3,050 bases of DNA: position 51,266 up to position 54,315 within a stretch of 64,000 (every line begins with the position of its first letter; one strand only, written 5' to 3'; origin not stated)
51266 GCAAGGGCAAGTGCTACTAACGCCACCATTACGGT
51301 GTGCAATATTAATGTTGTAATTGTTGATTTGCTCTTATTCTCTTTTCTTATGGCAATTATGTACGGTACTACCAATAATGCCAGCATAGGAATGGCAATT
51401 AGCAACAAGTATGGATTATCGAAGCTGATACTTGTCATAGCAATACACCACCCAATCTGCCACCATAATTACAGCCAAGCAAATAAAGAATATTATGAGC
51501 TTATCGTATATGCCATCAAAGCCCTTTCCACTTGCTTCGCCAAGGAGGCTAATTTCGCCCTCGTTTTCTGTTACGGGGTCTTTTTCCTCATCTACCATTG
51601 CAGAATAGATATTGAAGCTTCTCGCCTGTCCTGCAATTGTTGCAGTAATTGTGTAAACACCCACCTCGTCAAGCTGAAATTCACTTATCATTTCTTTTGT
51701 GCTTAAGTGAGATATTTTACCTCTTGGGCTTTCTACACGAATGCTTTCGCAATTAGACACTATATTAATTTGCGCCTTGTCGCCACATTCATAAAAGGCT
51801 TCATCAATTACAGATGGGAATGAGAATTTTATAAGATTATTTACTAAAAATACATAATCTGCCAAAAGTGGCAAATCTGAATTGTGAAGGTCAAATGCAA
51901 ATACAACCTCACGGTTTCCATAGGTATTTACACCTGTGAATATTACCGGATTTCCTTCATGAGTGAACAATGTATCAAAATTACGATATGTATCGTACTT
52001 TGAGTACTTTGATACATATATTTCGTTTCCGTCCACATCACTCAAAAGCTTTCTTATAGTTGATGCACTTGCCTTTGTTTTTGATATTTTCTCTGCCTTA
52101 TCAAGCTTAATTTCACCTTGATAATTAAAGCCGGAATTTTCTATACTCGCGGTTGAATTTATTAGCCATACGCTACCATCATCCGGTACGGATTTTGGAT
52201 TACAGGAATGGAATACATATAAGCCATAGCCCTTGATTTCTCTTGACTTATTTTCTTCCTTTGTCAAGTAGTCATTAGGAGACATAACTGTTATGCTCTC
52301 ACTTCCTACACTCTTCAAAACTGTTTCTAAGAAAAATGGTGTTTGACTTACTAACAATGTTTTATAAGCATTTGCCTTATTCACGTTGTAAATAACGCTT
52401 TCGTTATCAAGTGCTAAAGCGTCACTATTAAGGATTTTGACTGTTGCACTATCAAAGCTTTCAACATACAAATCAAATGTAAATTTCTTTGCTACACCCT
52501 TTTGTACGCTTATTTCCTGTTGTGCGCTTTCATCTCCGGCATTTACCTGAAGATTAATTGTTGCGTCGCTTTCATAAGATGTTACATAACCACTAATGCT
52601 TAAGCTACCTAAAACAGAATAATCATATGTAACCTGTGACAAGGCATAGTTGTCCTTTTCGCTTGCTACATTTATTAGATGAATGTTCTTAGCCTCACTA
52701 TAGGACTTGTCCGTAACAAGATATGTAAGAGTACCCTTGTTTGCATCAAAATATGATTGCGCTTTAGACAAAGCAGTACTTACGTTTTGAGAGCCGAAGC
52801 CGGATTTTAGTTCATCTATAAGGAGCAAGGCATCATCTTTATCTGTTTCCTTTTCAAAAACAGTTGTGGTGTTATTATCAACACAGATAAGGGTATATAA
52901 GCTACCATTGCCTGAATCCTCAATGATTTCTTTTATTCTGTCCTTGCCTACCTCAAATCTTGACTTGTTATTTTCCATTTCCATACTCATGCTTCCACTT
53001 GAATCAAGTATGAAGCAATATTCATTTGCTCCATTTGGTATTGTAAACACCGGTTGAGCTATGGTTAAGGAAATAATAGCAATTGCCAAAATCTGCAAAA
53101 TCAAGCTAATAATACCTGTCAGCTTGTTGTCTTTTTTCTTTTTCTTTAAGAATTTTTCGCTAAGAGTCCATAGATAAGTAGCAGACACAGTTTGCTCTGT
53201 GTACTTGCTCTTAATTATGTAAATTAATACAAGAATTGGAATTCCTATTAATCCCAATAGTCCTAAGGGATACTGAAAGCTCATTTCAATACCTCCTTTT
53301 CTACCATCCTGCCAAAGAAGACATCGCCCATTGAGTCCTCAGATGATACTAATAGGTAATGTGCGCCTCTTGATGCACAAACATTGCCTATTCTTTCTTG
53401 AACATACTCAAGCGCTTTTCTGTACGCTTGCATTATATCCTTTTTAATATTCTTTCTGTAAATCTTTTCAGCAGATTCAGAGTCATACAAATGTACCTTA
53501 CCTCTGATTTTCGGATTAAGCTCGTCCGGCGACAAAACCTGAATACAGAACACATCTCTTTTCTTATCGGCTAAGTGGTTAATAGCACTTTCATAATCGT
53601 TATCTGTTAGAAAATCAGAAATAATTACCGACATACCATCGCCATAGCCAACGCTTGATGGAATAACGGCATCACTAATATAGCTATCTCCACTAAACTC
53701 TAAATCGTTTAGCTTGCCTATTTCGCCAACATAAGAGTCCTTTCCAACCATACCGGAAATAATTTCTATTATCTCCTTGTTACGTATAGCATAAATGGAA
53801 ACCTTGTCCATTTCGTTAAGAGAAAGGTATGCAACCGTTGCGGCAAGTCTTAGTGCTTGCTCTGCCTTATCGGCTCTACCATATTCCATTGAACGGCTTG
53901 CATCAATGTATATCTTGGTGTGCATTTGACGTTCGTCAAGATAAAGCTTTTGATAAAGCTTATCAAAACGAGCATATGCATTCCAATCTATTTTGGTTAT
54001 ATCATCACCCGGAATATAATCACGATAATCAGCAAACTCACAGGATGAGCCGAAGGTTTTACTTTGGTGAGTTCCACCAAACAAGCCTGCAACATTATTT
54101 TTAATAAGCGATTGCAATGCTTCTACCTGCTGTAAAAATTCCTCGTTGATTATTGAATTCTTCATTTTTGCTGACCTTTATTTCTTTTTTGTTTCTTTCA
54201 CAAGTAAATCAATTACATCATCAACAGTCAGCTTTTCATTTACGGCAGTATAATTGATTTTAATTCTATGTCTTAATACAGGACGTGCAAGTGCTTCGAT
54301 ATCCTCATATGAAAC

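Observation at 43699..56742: Bat-like MoxR / DUF58 / triple-MIDAS membrane operon that ends in two large dedicated lipoproteins: a candidate undescribed envelope machine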

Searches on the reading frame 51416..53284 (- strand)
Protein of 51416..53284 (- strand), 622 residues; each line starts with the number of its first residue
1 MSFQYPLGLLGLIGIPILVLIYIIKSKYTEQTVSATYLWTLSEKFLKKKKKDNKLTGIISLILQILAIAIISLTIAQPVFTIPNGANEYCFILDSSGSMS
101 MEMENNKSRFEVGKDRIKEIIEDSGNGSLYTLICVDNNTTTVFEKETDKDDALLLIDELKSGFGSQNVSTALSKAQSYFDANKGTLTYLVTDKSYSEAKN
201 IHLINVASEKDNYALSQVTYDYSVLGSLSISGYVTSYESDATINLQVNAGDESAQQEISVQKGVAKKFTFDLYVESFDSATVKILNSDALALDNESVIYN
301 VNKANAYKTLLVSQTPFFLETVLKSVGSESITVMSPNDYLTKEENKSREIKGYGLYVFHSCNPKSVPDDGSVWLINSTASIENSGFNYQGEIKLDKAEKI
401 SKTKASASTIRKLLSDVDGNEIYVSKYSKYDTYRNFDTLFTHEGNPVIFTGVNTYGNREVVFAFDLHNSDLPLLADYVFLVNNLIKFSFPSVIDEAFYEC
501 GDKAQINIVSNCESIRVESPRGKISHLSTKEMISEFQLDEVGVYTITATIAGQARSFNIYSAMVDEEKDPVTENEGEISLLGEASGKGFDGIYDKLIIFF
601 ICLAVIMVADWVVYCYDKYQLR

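Call 5: search_protein_families(library=pfam, proteins=[window:51416-53284:-], max_evalue=0.01)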
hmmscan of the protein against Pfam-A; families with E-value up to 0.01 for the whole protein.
window:51416-53284:- (622 aa): 2 families
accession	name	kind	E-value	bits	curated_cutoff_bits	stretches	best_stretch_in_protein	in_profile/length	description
PF07584.16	BatA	-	2e-10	41.4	25.9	1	1-78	1-77/77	Aerotolerance regulator N-terminal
PF13519.12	VWA_2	-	2.4e-09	38.2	27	1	91-192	3-105/107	von Willebrand factor type A domain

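Call 6: search_protein_families(library=ncbifam, proteins=[window:51416-53284:-], max_evalue=0.01)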
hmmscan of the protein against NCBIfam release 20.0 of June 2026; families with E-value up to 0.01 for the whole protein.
window:51416-53284:- (622 aa): 1 family
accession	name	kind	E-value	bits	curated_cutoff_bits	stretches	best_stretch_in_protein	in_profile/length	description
TIGR02226.1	two_anch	domain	0.00014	22.1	23.05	1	1-80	1-78/82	N-terminal double-transmembrane domain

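Call 31: search_solved_structures(query=window:51416-53284:-, max_evalue=1)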
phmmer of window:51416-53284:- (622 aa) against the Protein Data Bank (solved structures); distinct sequences matched with E-value up to 1: 0.

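Call 59: search_protein_families(library=padloc, proteins=[window:51416-53284:-], max_evalue=0.001)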
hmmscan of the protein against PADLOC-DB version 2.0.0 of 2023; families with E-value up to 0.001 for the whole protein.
window:51416-53284:- (622 aa): 0 families

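Call 62: search_protein_families(library=pfam, proteins=[window:51416-53284:-], max_evalue=1)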
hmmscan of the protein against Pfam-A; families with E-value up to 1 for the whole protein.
window:51416-53284:- (622 aa): 4 families
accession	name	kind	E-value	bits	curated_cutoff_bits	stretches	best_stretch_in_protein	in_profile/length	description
PF07584.16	BatA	-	2e-10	41.4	25.9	1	1-78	1-77/77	Aerotolerance regulator N-terminal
PF13519.12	VWA_2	-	2.4e-09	38.2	27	1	91-192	3-105/107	von Willebrand factor type A domain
PF10318.15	7TM_GPCR_Srh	-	0.016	14.7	26.3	1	4-103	72-170/302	Serpentine type 7TM GPCR chemoreceptor Srh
PF23906.1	DUF7248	-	0.54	10.7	27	0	597-620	14-37/58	Family of unknown function (DUF7248)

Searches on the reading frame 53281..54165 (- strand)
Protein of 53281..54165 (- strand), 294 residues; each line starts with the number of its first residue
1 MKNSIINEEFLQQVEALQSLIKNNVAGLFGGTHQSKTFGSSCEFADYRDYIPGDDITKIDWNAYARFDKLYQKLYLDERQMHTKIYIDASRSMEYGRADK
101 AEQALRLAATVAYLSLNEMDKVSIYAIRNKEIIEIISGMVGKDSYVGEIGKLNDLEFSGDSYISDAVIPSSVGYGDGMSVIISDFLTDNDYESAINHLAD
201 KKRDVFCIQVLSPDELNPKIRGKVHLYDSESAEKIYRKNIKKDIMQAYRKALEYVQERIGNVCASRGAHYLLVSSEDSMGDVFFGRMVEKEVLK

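Call 5: search_protein_families(library=pfam, proteins=[window:53281-54165:-], max_evalue=0.01)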
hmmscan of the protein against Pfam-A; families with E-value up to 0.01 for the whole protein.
window:53281-54165:- (294 aa): 1 family
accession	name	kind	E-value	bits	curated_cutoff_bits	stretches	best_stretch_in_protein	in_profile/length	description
PF01882.25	DUF58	-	3e-29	102.2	23.4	1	46-253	1-211/216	Protein of unknown function DUF58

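Call 6: search_protein_families(library=ncbifam, proteins=[window:53281-54165:-], max_evalue=0.01)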
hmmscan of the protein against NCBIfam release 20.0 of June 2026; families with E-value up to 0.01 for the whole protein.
window:53281-54165:- (294 aa): 0 families

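Call 59: search_protein_families(library=padloc, proteins=[window:53281-54165:-], max_evalue=0.001)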
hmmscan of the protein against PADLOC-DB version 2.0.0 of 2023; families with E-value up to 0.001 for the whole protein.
window:53281-54165:- (294 aa): 0 families
